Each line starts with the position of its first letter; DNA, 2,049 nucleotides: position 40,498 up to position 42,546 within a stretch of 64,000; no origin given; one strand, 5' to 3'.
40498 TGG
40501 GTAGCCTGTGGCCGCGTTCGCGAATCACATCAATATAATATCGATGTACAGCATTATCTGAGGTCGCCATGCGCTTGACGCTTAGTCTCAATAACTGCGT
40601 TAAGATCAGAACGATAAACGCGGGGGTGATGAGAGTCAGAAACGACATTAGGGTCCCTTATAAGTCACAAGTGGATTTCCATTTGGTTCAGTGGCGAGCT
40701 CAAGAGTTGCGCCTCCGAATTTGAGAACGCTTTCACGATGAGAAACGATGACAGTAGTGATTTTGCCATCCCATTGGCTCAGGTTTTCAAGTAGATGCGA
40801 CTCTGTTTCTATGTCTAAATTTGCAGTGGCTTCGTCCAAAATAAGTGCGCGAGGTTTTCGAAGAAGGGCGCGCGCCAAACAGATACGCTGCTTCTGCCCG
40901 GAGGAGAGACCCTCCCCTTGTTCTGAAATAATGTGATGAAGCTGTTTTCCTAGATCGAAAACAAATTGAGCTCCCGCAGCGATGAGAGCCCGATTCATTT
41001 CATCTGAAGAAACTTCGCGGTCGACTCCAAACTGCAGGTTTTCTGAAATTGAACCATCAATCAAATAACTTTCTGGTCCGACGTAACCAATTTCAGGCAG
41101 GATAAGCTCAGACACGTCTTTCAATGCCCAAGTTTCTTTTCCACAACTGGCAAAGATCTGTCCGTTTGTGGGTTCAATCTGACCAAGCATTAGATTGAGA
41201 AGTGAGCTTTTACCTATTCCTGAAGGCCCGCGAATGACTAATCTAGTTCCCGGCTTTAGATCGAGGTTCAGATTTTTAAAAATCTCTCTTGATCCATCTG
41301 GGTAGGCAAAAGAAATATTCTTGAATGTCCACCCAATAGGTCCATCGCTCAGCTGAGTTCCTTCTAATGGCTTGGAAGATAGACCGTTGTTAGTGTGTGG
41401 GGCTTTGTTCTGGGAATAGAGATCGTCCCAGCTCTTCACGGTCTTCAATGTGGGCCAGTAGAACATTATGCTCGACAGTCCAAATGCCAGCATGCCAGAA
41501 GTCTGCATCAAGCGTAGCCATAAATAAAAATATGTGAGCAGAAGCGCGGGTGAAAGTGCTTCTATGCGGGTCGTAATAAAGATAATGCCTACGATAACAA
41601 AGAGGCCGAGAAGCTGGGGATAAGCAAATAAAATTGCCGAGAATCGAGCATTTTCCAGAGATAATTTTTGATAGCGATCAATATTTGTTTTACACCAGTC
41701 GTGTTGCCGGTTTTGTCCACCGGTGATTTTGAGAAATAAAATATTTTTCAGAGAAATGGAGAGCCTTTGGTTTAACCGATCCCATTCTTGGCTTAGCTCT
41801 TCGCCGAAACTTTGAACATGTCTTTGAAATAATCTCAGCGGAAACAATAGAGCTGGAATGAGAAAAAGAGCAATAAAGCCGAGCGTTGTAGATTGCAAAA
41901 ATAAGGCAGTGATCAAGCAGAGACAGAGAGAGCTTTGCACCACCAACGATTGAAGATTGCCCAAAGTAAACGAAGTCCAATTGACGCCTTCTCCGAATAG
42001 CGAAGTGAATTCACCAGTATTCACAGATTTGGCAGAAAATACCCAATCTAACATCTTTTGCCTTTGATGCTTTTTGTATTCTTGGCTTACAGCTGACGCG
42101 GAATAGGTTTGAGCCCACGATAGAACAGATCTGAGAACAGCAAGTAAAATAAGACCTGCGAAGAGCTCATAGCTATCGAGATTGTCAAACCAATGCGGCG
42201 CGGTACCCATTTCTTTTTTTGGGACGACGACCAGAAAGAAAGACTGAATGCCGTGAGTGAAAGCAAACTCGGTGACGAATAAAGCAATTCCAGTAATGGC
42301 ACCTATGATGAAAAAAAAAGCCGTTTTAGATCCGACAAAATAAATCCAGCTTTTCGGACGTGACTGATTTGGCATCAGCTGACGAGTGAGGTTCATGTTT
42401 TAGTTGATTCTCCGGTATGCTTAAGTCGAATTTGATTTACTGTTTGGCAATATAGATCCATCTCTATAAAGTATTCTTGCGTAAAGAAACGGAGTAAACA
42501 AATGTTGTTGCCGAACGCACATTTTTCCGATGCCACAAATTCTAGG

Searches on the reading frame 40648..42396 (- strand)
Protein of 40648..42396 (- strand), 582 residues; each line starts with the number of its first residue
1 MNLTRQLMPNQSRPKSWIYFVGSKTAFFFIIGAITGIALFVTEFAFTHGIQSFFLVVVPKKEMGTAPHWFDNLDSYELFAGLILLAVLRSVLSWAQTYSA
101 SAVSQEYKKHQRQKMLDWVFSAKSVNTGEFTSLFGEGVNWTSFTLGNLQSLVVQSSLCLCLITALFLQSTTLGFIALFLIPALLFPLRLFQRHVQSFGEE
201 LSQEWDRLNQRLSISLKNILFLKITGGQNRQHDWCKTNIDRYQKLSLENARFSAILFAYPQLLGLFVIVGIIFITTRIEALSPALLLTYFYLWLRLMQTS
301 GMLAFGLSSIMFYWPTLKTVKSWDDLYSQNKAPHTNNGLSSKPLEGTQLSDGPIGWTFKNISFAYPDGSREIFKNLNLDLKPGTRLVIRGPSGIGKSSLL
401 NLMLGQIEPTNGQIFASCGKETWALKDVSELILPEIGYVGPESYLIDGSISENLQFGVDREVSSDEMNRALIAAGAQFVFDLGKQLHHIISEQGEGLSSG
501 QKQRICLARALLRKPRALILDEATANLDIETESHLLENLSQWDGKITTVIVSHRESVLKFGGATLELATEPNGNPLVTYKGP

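Call 20: search_protein_families(library=ncbifam, proteins=[window:40648-42396:-], max_evalue=1e-10)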
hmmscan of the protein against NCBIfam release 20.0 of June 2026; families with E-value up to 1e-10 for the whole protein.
window:40648-42396:- (582 aa): 123 families (the best 25 are shown)
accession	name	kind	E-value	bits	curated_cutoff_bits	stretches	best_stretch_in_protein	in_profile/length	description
TIGR02857.1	CydD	equivalog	6.5e-58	197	435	1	350-558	320-520/529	thiol reductant ABC exporter subunit CydD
TIGR03375.1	type_I_sec_LssB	subfamily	1.6e-52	178.8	693.1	1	121-559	238-666/696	type I secretion system permease/ATPase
TIGR00958.1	3a01208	subfamily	1.1e-47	162.7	874.6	1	125-557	255-676/711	antigen peptide transporter 2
TIGR02203.1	MsbA_lipidA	equivalog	1.9e-47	162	602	1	78-558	57-532/572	lipid A export permease/ATP-binding protein MsbA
TIGR02868.1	CydC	equivalog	9.9e-47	159.8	329.05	1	159-554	144-529/530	thiol reductant ABC exporter subunit CydC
TIGR03796.1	NHLM_micro_ABC1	equivalog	9.4e-43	146.4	853.3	1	77-558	195-675/710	NHLP family bacteriocin export ABC transporter peptidase/permease/ATPase subunit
TIGR02204.1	MsbA_rel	hypoth_equivalog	2.9e-41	141.8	780.4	1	81-556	63-536/576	ABC transporter, permease/ATP-binding protein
TIGR03797.1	NHLM_micro_ABC2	equivalog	3.6e-41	141.4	709.4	1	147-557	252-647/686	NHLP bacteriocin export ABC transporter permease/ATPase subunit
TIGR01846.1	type_I_sec_HlyB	subfamily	2.2e-39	135.3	725.55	1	356-559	456-656/694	type I secretion system permease/ATPase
NF045513.1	HepA_fam_ABC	equivalog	3.8e-39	134.6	725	1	80-557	98-571/610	heterocyst formation ABC transporter subunit HepA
NF050066.1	LPSTprtrPglK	equivalog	5e-38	130.9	1000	1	160-559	161-547/558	BC-type lipopolysaccharide transporter PglK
TIGR01193.1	bacteriocin_ABC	subfamily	6.6e-38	130.7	523.85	1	80-558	200-672/708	peptide cleavage/export ABC transporter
TIGR01842.1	type_I_sec_PrtD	subfamily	4.6e-36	124.5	510.15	1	357-559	318-518/544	type I secretion system permease/ATPase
NF008379.0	PRK11174.1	equivalog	5.4e-36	124.4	684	1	357-558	351-547/588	heme ABC transporter permease/ATP-binding protein CydD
NF010178.0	PRK13657.1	equivalog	7.6e-36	123.7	733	1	357-559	336-534/588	glucan ABC transporter ATP-binding protein/ permease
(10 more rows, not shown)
